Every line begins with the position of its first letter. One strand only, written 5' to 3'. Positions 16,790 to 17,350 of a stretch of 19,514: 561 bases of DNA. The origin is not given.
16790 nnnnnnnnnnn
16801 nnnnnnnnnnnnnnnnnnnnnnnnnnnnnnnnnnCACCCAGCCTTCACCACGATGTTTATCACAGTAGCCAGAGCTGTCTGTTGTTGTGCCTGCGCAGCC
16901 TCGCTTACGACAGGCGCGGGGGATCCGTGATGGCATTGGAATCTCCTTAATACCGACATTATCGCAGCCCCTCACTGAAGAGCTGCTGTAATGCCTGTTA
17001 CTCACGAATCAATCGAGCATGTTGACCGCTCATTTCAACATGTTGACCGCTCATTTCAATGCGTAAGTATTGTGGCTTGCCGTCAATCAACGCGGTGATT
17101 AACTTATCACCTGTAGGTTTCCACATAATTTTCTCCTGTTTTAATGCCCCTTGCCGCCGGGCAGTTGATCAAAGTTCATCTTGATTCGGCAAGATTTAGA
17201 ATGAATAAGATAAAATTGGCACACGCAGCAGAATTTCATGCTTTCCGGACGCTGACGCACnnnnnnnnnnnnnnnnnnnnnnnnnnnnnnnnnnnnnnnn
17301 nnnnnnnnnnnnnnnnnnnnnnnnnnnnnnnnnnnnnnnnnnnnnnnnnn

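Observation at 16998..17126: Perfect 21-bp tandem duplication inside a small ORF upstream of the HNH endonuclease gene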

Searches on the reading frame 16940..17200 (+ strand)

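Call 37: search_protein_families(library=ncbifam, proteins=[L010:1242-1637:-], max_evalue=1)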
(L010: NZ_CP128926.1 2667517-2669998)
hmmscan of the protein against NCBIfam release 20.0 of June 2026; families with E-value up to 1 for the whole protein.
L010:1242-1637:- (131 aa): 0 families

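Call 38: search_protein_families(library=pfam, proteins=[L010:1242-1637:-], max_evalue=10)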
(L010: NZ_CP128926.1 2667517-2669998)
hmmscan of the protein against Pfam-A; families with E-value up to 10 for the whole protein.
L010:1242-1637:- (131 aa): 0 families

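Call 40: find_homologous_proteins(query=L010:1242-1637:-, max_evalue=0.001)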
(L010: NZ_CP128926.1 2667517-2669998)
Query L010:1242-1637:- (131 aa): 68 proteins with E <= 0.001 among 79 candidates.
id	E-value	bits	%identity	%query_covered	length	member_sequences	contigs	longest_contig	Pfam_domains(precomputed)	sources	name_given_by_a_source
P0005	1.0e-78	279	98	100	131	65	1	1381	-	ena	-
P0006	3.8e-77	274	95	100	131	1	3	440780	-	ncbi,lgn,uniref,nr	ncbi:TPA: hypothetical protein JLU56_001316 [Escherichia coli]|uniref:hypothetical protein n=1 Tax=E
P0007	3.5e-75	268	95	100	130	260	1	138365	-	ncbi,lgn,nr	ncbi:TPA: hypothetical protein JLJ37_002410 [Escherichia coli]|nr:hypothetical protein [Escherichia 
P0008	3.6e-75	268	93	100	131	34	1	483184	-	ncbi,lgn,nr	ncbi:hypothetical protein RY692_000888 [Escherichia coli]|nr:hypothetical protein [Escherichia coli]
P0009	7.0e-75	267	92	100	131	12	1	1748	-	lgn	-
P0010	2.5e-74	265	95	97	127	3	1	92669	-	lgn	-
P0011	6.8e-73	261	90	100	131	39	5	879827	-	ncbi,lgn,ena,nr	ncbi:TPA: hypothetical protein NRN43_000588 [Escherichia coli]|nr:hypothetical protein [Escherichia 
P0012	6.3e-72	258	92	100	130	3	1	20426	-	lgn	-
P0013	6.0e-70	251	89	98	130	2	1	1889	-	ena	-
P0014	6.5e-69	248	88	100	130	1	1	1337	-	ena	-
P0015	6.4e-68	245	85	100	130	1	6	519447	-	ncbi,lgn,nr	ncbi:TPA: hypothetical protein JLI76_004669 [Escherichia coli]|nr:hypothetical protein [Escherichia 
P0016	6.5e-68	245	85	100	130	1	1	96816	-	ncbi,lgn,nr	ncbi:hypothetical protein CQ979_003191 [Escherichia coli]|nr:hypothetical protein [Escherichia coli]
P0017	2.1e-67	243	86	98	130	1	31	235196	-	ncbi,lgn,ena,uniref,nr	ncbi:TPA: hypothetical protein JLQ40_004945 [Escherichia coli]|uniref:hypothetical protein n=1 Tax=E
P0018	8.7e-67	241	85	100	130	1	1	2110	-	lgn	-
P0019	1.3e-66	240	85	98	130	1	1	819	-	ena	-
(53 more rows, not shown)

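Call 63: predict_structure(alignment_id=A3)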
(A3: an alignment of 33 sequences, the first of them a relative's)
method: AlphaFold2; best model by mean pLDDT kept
length: 131 residues; sequences in the alignment: 33
mean_pLDDT: 43.9   pTM: 0.38
mean pLDDT of the five models: 43.9, 41.8, 41.4, 40.4, 37.8
residues with pLDDT >= 90: 0; 70-90: 7; 50-70: 38; < 50: 86
segments of 3 or more residues with pLDDT < 50: 1-20, 29-34, 72-131
pLDDT, mean of each block of 10 residues (from residue 1): 34 35 52 55 69 60 64 40 34 32 31 34 32 38
secondary structure, 60 per line:
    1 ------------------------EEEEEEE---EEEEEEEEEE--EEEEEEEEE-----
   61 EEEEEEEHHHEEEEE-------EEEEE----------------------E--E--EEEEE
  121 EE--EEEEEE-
elements in order: E25-31 E35-44 E47-55 E61-67 E71-75 E83-87 E116-122 E125-130
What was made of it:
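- Tried and rejected: The core+tail model had mean pLDDT 44 (call 63), so I ran no fold search because matches would be meaningless.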

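Call 81: search_solved_structures(query=A3, max_evalue=10)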
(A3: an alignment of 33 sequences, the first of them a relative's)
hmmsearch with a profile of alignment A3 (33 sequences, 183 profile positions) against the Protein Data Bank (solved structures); distinct sequences matched with E-value up to 10: 0.

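Call 85: search_protein_representatives(alignment_id=A3)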
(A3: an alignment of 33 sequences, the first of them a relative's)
Query: 33 sequences, 183 profile positions. Proteins with E-value up to 0.001 (for the whole library): 665; up to 1e-10: 190; up to 1e-30: 15. The best 150 are listed.
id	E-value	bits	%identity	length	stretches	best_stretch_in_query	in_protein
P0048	8.9e-74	263.5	-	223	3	13-130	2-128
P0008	4.3e-73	261.3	-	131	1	6-136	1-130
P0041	3.2e-49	183.5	-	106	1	6-88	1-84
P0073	1.8e-44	168.0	-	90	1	14-102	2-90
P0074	1.8e-43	164.8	-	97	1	6-102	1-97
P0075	5.0e-41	156.8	-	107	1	17-103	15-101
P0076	3.0e-39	151.0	-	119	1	9-99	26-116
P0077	3.4e-37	144.3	-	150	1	11-96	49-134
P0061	3.8e-36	140.9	-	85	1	29-101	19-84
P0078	1.0e-35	139.5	-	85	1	20-101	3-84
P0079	8.0e-34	133.3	-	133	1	16-101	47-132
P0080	9.9e-33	129.8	-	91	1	18-93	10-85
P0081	1.6e-32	129.1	-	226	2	19-78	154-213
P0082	3.6e-31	124.7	-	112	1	27-102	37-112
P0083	7.5e-31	123.6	-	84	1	21-101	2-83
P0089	3.9e-22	95.2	-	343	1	18-92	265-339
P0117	1.0e-15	74.3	-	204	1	17-78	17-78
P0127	4.3e-15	72.3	-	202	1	18-83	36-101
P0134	9.9e-15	71.1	-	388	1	18-82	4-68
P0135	9.9e-15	71.1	-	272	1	20-80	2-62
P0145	3.2e-14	69.4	-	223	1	20-76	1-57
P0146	3.4e-14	69.4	-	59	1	20-76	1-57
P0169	4.8e-13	65.6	-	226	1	19-89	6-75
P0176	8.1e-13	64.9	-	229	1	14-82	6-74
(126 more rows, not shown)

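Call 86: search_protein_families(library=pfam, proteins=[P0134, P0089, P0135, P0176, P0169, P0145, P0081, P0117, P0127, P0146], max_evalue=0.01)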
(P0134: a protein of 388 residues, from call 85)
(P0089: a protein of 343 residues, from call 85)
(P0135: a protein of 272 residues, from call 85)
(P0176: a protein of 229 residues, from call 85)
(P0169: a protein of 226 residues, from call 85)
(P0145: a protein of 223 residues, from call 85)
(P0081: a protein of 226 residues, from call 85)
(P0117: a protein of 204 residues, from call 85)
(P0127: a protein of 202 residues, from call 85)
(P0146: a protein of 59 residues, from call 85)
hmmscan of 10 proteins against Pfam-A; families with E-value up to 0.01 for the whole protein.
P0134 (388 aa): 0 families

P0089 (343 aa): 0 families

P0135 (272 aa): 0 families

P0176 (229 aa): 1 family
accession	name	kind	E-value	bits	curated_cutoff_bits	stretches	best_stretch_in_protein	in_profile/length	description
PF07603.17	Lcl_C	-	0.00075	20.2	34.9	1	127-195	18-98/117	Lcl C-terminal domain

P0169 (226 aa): 0 families

P0145 (223 aa): 1 family
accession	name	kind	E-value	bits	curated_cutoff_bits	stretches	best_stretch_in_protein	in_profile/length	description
PF07603.17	Lcl_C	-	3.9e-08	34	34.9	1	141-219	26-117/117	Lcl C-terminal domain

P0081 (226 aa): 0 families

P0117 (204 aa): 0 families

P0127 (202 aa): 0 families

P0146 (59 aa): 0 families
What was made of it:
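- Tried and rejected: A Pfam scan of long representatives of the core family found only weak Lcl_C hits (call 86).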

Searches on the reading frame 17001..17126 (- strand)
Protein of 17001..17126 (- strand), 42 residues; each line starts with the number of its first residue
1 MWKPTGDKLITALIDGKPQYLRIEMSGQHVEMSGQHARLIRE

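Call 15: search_protein_families(library=phrogs, proteins=[window:17001-17126:-], max_evalue=1)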
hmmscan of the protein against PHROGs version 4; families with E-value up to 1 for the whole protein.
seq(42 aa): 1 family
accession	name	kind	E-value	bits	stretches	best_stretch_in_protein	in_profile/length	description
phrog_8025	-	unknown function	4.7e-32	110.4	1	1-42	1-42/42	-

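Call 16: search_protein_families(library=pfam, proteins=[window:17001-17126:-], max_evalue=1)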
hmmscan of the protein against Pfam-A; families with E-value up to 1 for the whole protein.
seq(42 aa): 0 families

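Call 17: find_homologous_proteins(query=window:17001-17126:-, max_evalue=10)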
Query seq(42 aa) (42 aa): 4 proteins with E <= 10 among 4 candidates.
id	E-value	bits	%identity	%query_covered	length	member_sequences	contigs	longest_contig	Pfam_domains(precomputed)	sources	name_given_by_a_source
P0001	1.1e-20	88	100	100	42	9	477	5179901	-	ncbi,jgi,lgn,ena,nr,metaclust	ncbi:TPA: hypothetical protein ACQ8FZ_002257 [Escherichia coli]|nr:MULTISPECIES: hypothetical protei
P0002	1.7e-10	57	79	100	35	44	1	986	-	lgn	-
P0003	3.2e-10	56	79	100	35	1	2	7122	-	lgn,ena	-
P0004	1.9e-9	53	74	100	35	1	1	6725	-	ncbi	-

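Call 37: search_protein_families(library=ncbifam, proteins=[window:17001-17126:-], max_evalue=1)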
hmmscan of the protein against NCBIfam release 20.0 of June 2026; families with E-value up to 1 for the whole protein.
seq(42 aa): 0 families

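Call 94: predict_structure(alignment_id=A6)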
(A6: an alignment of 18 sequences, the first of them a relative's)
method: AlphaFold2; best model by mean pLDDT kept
length: 42 residues; sequences in the alignment: 18
mean_pLDDT: 62.0   pTM: 0.26
mean pLDDT of the five models: 62.0, 61.3, 59.7, 59.7, 57.2
residues with pLDDT >= 90: 0; 70-90: 5; 50-70: 33; < 50: 4
segments of 3 or more residues with pLDDT < 50: 1-4
pLDDT, mean of each block of 10 residues (from residue 1): 51 67 62 67 62
secondary structure, 60 per line:
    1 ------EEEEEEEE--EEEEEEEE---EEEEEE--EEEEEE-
elements in order: E7-14 E17-24 E28-33 E36-41
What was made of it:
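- Structure models are poor: pLDDT 44 for core+tail and 62 for the 42-aa peptide (calls 63, 94). The AF2 model shows a 4-strand meander (call 94).
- Tried and rejected: The 42-aa peptide had pLDDT 62 and four predicted strands (call 94).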
